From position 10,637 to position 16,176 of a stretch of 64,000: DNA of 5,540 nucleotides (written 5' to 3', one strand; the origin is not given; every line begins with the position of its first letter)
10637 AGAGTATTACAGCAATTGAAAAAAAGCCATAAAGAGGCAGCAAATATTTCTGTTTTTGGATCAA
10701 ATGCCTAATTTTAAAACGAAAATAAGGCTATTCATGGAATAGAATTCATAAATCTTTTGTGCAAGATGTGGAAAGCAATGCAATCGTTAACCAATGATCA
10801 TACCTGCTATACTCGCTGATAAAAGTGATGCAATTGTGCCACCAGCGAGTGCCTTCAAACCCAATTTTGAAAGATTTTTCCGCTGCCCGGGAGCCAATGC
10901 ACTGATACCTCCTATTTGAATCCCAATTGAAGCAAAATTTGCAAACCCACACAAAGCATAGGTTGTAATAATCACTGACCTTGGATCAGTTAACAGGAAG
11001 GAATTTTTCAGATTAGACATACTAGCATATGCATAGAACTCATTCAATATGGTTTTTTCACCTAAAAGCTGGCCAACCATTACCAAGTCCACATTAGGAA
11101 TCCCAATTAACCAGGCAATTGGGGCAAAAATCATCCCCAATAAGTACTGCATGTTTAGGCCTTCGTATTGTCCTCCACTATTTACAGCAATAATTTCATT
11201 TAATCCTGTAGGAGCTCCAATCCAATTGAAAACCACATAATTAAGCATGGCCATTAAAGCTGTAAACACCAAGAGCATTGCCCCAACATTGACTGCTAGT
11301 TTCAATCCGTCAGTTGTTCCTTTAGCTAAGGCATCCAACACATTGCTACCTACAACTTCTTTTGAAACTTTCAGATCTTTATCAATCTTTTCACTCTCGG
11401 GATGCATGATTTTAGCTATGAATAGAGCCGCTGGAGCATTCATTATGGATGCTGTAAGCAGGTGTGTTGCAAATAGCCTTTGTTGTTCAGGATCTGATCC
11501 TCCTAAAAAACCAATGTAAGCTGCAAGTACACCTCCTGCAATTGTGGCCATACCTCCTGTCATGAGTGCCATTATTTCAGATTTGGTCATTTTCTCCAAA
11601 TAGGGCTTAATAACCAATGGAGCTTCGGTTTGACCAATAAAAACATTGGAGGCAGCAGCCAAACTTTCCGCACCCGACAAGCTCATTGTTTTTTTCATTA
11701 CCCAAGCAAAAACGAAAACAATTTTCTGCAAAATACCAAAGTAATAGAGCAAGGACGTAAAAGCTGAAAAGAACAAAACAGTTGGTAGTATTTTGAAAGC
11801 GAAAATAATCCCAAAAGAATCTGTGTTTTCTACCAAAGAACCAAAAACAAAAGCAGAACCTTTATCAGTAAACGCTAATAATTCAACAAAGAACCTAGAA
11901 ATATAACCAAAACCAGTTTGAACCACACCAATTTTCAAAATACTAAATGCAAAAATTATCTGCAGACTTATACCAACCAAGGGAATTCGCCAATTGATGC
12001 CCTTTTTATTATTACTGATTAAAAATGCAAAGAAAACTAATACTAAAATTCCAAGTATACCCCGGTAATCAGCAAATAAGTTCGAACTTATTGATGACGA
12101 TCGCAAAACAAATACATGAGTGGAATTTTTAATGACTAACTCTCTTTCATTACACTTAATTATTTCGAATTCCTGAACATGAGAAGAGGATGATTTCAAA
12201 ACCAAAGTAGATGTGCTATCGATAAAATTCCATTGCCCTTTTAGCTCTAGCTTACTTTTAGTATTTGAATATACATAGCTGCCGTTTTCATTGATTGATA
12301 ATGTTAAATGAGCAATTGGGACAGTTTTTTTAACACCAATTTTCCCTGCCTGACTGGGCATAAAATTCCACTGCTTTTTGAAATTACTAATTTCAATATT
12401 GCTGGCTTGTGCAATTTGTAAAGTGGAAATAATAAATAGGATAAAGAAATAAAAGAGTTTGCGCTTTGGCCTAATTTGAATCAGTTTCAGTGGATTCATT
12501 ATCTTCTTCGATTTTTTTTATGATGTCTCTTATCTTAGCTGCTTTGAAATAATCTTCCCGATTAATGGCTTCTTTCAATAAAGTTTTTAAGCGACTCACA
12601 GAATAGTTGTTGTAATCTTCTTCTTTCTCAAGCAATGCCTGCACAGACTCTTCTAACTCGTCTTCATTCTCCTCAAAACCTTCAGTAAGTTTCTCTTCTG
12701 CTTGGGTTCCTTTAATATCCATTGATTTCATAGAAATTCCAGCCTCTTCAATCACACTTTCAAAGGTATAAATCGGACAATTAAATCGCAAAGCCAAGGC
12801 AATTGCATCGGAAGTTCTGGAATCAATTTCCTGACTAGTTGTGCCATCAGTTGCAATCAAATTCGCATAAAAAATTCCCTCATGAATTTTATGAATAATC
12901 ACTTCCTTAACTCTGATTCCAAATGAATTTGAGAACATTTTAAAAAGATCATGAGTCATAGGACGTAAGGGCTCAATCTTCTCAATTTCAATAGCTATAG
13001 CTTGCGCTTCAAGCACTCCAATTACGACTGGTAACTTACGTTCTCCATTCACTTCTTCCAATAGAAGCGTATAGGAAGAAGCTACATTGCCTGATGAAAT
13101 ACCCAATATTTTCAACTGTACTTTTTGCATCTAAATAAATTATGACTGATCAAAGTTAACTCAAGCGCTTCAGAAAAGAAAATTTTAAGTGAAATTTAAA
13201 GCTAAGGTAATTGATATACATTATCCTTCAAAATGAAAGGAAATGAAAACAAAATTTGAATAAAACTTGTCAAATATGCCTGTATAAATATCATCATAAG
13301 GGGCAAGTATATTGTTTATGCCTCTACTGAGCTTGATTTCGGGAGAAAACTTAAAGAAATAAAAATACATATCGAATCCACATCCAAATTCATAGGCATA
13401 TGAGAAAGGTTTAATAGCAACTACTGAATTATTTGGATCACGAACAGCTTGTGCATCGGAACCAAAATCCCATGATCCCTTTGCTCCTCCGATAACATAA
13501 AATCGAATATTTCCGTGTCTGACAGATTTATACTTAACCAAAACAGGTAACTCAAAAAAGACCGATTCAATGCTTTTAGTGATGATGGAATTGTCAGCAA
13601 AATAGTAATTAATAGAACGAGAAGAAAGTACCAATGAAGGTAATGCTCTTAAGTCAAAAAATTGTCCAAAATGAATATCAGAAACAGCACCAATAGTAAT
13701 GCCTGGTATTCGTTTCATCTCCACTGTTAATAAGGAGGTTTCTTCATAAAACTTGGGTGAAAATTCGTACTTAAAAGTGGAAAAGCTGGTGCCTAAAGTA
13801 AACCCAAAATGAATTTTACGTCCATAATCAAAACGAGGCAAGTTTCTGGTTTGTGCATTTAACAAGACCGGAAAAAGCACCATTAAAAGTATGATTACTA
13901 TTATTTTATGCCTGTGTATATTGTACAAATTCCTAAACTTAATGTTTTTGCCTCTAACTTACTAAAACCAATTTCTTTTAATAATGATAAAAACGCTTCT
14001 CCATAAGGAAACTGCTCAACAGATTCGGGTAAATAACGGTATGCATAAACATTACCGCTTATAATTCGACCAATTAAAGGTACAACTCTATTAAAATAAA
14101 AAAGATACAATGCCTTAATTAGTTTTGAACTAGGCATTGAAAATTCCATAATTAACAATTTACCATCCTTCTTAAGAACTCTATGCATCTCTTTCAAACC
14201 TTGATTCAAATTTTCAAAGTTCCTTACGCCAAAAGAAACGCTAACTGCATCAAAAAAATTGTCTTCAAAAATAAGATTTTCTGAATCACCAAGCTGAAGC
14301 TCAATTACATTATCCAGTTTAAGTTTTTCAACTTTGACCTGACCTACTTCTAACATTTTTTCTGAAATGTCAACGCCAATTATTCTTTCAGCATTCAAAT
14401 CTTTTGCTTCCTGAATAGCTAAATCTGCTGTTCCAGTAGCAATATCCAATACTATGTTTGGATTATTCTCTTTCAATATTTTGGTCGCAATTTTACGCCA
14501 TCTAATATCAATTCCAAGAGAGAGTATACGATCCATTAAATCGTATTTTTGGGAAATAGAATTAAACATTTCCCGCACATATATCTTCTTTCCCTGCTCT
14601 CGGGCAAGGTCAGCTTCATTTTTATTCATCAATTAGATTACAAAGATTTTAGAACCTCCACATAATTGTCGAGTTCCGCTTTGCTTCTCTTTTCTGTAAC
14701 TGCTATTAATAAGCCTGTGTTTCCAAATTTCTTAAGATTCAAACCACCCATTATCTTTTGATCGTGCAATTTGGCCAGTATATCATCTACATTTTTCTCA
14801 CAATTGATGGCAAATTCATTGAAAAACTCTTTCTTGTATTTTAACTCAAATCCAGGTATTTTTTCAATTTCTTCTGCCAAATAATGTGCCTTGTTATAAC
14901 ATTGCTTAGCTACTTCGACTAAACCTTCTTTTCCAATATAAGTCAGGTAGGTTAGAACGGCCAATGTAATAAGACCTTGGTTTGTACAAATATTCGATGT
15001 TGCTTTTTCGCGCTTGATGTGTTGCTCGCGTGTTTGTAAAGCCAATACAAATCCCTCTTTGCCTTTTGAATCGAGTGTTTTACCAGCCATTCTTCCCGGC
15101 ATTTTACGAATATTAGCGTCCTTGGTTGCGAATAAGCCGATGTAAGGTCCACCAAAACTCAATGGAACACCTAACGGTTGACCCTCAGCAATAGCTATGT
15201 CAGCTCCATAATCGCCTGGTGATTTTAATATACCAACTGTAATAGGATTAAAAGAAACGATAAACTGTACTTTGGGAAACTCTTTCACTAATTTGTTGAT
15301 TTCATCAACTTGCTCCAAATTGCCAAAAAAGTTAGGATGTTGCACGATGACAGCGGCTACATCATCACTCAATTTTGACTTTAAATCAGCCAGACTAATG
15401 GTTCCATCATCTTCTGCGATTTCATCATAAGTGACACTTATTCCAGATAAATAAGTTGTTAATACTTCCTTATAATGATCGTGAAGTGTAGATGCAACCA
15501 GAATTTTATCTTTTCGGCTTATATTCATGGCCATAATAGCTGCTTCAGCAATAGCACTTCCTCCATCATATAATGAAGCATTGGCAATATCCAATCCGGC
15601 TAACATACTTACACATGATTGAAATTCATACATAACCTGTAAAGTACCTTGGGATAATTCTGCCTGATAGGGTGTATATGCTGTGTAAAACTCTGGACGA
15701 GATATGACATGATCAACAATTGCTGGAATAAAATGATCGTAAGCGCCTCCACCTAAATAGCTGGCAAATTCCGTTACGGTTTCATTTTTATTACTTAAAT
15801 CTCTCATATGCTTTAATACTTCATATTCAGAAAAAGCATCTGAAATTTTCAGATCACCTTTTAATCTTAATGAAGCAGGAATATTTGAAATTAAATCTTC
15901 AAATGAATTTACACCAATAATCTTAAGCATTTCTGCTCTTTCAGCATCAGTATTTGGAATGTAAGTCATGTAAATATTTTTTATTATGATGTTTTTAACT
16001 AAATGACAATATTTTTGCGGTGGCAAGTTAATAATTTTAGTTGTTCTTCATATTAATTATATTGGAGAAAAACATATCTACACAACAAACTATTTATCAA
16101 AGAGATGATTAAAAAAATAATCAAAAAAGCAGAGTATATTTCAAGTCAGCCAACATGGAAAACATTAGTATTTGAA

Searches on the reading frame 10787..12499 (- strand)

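Call 21: search_protein_families(library=pfam, proteins=[window:10787-12499:-], max_evalue=0.00001)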
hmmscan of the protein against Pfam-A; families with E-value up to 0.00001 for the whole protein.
window:10787-12499:- (570 aa): 3 families
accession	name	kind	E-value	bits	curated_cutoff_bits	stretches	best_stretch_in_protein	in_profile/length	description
PF07662.18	Nucleos_tra2_C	-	2e-72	243.8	32.3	1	346-566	1-213/213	Na+ dependent nucleoside transporter C-terminus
PF01773.25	Nucleos_tra2_N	-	1.4e-19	70.8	27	1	149-222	1-74/74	Na+ dependent nucleoside transporter N-terminus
PF07670.19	Gate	-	2.7e-19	70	29.6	1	234-333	1-102/104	Nucleoside recognition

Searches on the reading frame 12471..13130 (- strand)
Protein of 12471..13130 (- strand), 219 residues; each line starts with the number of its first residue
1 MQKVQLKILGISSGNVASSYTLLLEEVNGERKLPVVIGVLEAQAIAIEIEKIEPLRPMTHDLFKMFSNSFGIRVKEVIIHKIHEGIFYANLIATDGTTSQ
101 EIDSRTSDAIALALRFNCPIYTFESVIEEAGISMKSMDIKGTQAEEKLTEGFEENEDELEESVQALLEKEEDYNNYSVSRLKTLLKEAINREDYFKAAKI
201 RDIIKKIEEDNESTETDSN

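Call 21: search_protein_families(library=pfam, proteins=[window:12471-13130:-], max_evalue=0.00001)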
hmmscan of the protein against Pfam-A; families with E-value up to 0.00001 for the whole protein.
window:12471-13130:- (219 aa): 2 families
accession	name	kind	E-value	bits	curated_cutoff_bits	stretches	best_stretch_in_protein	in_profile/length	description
PF02577.19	BFN_dom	-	4.6e-40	136.4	27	1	22-134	1-111/112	Bifunctional nuclease domain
PF02151.25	UVR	-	3.6e-06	27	21.5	1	178-209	4-35/36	UvrB/uvrC motif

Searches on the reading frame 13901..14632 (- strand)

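Call 21: search_protein_families(library=pfam, proteins=[window:13901-14632:-], max_evalue=0.00001)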
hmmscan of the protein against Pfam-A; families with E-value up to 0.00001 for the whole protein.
window:13901-14632:- (243 aa): 7 families
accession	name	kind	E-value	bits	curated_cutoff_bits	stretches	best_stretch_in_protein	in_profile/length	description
PF01209.24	Ubie_methyltran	-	6.1e-61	206.2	20.1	1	15-243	5-233/233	ubiE/COQ5 methyltransferase family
PF13649.12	Methyltransf_25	-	5.1e-18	66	27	1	61-157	1-97/97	Methyltransferase domain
PF08241.18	Methyltransf_11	-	6.3e-18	65.7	21.2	1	62-161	1-95/95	Methyltransferase domain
PF13847.12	Methyltransf_31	-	5.3e-16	59.1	27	1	60-165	6-113/145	Methyltransferase domain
PF08242.18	Methyltransf_12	-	2.8e-09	38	30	1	62-159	1-98/98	Methyltransferase domain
PF13489.12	Methyltransf_23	-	8.8e-07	29.2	27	1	46-170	10-125/164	Methyltransferase domain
PF02353.26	CMAS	-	7.1e-06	26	27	0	49-171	54-174/273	Mycolic acid cyclopropane synthetase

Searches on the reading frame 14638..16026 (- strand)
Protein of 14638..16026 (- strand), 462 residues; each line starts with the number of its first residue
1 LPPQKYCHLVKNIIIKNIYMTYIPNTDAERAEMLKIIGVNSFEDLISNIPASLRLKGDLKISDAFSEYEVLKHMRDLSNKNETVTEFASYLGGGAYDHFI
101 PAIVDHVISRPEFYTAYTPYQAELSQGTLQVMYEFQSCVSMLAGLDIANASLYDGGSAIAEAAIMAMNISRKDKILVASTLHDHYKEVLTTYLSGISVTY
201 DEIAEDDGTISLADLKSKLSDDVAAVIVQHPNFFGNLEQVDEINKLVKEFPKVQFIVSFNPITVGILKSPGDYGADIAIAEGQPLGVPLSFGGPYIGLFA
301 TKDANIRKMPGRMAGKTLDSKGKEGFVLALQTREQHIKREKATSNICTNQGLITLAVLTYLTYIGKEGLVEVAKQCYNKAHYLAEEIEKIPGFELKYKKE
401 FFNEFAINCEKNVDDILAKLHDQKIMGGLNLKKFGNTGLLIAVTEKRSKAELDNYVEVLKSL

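Call 21: search_protein_families(library=pfam, proteins=[window:14638-16026:-], max_evalue=0.00001)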
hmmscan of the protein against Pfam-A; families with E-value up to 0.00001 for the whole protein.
window:14638-16026:- (462 aa): 2 families
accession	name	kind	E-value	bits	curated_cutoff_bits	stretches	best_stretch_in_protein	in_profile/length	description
PF02347.22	GDC-P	-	2.1e-135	452.3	26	1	21-459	2-429/429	Glycine cleavage system P-protein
PF00266.25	Aminotran_5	-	6e-07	29.2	21.5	1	158-402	73-309/371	Aminotransferase class-V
